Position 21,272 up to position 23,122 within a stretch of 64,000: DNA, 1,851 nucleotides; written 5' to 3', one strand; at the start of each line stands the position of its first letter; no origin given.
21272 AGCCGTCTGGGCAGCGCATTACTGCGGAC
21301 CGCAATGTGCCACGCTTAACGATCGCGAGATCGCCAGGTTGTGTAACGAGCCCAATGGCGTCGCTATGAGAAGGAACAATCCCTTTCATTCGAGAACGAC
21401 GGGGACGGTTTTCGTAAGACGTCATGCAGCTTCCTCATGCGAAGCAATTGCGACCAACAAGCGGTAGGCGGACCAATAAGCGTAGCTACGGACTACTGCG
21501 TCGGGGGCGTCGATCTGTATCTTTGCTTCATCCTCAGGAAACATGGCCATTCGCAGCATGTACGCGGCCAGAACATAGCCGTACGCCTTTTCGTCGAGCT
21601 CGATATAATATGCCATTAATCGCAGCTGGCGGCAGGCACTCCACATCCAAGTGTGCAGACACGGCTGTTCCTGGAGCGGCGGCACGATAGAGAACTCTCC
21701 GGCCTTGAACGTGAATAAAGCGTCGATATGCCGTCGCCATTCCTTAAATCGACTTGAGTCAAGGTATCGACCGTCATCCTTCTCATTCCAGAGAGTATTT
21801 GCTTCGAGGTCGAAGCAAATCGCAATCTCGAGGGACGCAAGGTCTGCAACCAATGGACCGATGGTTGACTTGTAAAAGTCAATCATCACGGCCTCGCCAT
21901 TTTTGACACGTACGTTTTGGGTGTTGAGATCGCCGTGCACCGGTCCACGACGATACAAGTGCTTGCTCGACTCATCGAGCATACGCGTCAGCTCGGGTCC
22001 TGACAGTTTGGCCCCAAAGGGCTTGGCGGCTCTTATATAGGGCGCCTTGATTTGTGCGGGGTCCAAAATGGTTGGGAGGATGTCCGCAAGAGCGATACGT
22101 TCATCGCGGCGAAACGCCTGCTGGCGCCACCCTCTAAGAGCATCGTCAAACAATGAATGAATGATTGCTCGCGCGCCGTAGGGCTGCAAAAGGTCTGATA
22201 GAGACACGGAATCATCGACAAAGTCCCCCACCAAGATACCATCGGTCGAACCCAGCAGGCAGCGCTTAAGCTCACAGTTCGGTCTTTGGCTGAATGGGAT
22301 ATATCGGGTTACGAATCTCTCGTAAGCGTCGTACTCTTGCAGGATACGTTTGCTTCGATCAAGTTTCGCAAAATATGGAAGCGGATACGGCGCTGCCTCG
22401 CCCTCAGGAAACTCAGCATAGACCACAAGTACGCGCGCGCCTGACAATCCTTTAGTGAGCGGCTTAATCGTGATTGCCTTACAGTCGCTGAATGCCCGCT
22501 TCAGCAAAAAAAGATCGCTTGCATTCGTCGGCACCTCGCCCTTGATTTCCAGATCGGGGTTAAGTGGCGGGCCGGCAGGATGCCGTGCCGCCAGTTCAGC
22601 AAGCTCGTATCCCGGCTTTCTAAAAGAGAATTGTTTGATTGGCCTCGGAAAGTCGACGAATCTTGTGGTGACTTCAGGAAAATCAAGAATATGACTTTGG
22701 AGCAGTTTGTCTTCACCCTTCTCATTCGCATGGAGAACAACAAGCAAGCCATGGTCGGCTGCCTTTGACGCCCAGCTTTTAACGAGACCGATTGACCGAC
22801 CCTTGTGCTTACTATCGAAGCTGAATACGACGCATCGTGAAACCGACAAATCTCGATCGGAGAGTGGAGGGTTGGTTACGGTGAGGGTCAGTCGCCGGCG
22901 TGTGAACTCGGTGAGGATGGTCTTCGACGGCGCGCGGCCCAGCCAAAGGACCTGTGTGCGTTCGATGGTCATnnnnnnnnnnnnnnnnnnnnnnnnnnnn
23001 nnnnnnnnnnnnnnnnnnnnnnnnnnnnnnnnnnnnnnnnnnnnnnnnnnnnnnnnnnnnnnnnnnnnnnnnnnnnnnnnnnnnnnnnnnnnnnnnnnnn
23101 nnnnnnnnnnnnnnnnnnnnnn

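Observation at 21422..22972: Catalytically complete kinase-fold protein embedded in the Ubl operon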

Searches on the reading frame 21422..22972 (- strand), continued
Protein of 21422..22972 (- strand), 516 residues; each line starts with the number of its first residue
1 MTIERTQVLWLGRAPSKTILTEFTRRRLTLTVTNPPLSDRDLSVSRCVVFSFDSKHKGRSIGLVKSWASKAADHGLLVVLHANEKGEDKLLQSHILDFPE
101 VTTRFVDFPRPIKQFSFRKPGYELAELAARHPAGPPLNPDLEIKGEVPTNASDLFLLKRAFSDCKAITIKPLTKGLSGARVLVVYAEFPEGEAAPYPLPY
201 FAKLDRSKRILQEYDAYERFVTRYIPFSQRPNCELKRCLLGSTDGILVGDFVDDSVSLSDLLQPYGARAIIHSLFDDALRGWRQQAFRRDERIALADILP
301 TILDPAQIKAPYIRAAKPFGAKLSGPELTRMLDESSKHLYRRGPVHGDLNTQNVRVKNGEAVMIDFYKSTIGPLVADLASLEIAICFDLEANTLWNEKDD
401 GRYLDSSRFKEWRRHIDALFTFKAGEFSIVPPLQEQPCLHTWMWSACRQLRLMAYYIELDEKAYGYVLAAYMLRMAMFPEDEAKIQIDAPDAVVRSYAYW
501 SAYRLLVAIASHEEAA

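Call 86: search_protein_families(library=pfam, alignment_id=A1, max_evalue=0.001)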
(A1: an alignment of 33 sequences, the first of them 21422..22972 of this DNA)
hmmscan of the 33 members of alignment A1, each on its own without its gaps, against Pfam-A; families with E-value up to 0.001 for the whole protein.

A. member 1, window:21422-22972:- (516 aa): 2 families
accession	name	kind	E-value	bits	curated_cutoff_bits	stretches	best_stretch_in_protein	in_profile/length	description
PF19974.5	TCAD9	-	3.2e-17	63.3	40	2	314-393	276-349/429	Ternary complex associated domain 9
PF01636.29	APH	-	4.6e-08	33.5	23.2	1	336-388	159-216/239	Phosphotransferase enzyme family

B. families by the number of members that match (of 33 scanned): 3 families
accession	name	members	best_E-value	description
PF19974.5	TCAD9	33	8.2e-20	Ternary complex associated domain 9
PF01636.29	APH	31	1.1e-10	Phosphotransferase enzyme family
PF01163.29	RIO1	3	0.00015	RIO domain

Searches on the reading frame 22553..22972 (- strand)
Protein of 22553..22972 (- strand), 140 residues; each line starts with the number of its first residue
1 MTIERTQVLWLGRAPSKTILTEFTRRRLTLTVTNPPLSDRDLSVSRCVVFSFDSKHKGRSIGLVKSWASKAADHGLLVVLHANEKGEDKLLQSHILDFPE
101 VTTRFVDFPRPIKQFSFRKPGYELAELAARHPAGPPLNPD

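Call 55: predict_structure(alignment_id=A3)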
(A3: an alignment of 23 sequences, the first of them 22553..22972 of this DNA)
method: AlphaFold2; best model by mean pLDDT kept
length: 140 residues; sequences in the alignment: 23
mean_pLDDT: 83.5   pTM: 0.81
mean pLDDT of the five models: 83.5, 83.3, 83.2, 82.3, 79.9
residues with pLDDT >= 90: 65; 70-90: 51; 50-70: 21; < 50: 3
segments of 3 or more residues with pLDDT < 50: none
pLDDT, mean of each block of 10 residues (from residue 1): 81 94 96 90 92 91 89 88 85 73 53 72 91 74
secondary structure, 60 per line:
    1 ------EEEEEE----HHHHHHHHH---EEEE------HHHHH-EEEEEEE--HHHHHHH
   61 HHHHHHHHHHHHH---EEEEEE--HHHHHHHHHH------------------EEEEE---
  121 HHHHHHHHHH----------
elements in order: E7-12 H17-25 E29-32 H39-43 E45-51 H54-73 E77-82 H85-94 E113-117 H121-130

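Call 61: fold_search(model_id=the predicted structure, library=pdb)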
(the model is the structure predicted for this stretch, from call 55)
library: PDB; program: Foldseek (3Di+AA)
matches with E <= 10: 1230; with E <= 0.001: 0
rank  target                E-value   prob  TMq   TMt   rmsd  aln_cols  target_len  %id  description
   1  7qz2_B                1.8e-03  1.00  0.49  0.51   7.3       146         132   12  Crystal structure of GacS D1 domain in complex with BeF3- (released 2022-07-06)
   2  7qz2_A                4.1e-03  0.99  0.51  0.54   6.4       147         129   11  Crystal structure of GacS D1 domain in complex with BeF3- (released 2022-07-06)
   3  5kyk_A                6.5e-03  0.85  0.38  0.35   9.7       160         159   11  Covalent GTP-competitive inhibitors of KRAS G12C: Guanosine bisphosphonate Analogs (released 2017-04-12)
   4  2yxb                  6.9e-03  0.98  0.47  0.47   5.4       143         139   12  Crystal structure of the methylmalonyl-CoA mutase alpha-subunit from Aeropyrum pernix (released 2007-10-30)
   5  6xeh_MODEL_1_A        9.6e-03  0.99  0.47  0.51   4.6       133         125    8  Solution NMR Structure of DE NOVO DESIGNED Rossmann 2x3 Fold Protein r2x3_168, Northeast Structural Genomics C (released 2020-08-05)
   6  9rke_D                9.6e-03  0.85  0.40  0.36   9.5       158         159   11  Crystal Structure of compound 1-mediated ternary complex of KRAS G12R GCP with pVHL:ElonginC:ElonginB (released 2025-11-12)
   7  3fni                  1.2e-02  0.87  0.42  0.40   6.5       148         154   14  Crystal structure of a diflavin flavoprotein A3 (all3895) from Nostoc sp., Northeast Structural Genomics Consortium Targ (released 2009-01-13)
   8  9hmr_C                1.4e-02  0.90  0.42  0.39   6.5       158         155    9  KRAS-G12V-D92C covalently bound to BI-1830 (released 2025-12-24)
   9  9hmr_D                1.4e-02  0.89  0.42  0.40   6.6       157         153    9  KRAS-G12V-D92C covalently bound to BI-1830 (released 2025-12-24)
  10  9hmr_B                1.5e-02  0.89  0.42  0.39   6.6       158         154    9  KRAS-G12V-D92C covalently bound to BI-1830 (released 2025-12-24)
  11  4lda_A                1.6e-02  0.96  0.48  0.52   5.3       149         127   13  Crystal structure of a CheY-like protein (tadZ) from Pseudomonas aeruginosa PAO1 at 2.70 A resolution (released 2013-07-24)
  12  8itf_A                2.2e-02  0.57  0.38  0.26  10.2       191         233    8  Cryo-EM structure of the DMCHA-bound mTAAR9-Gs complex (released 2023-05-31)
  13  8oyp_B                2.4e-02  0.98  0.52  0.18   4.4       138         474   15  Crystal structure of Ubiquitin specific protease 11 (USP11) in complex with a substrate mimetic (released 2023-10-18)
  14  3hly_B                2.4e-02  0.80  0.41  0.40   6.6       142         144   11  Crystal Structure of the Flavodoxin-like domain from Synechococcus sp Q5MZP6_SYNP6 protein. Northeast Structural Genom (released 2009-06-09)
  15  8snz_B                2.9e-02  0.82  0.43  0.41   8.2       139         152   12  X-ray Crystal Structure of FMN-bound long-chain flavodoxin from Rhodopseudomonas palustris (released 2024-03-13)
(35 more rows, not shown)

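Call 87: find_homologous_proteins(query=A3, max_evalue=0.001)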
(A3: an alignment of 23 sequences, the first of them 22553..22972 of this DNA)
Query A3 (23 sequences) (140 aa, profile of the alignment): 5 proteins with E <= 0.001 among 3402 candidates.
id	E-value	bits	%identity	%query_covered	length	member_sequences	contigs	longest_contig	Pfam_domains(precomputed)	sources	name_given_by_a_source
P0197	2.1e-45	172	66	100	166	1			-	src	-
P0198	5.5e-44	167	67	99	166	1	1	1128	-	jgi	jgi:hypothetical protein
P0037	4.9e-41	158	59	100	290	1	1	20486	PF19974.6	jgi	jgi:hypothetical protein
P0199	2.6e-5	42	-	-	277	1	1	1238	-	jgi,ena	-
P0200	3.7e-4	39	-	-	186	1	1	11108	-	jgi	jgi:hypothetical protein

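Call 96: search_protein_families(library=pfam, proteins=[window:22553-22972:-], max_evalue=10)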
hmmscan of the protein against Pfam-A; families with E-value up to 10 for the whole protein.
seq(140 aa): 0 families
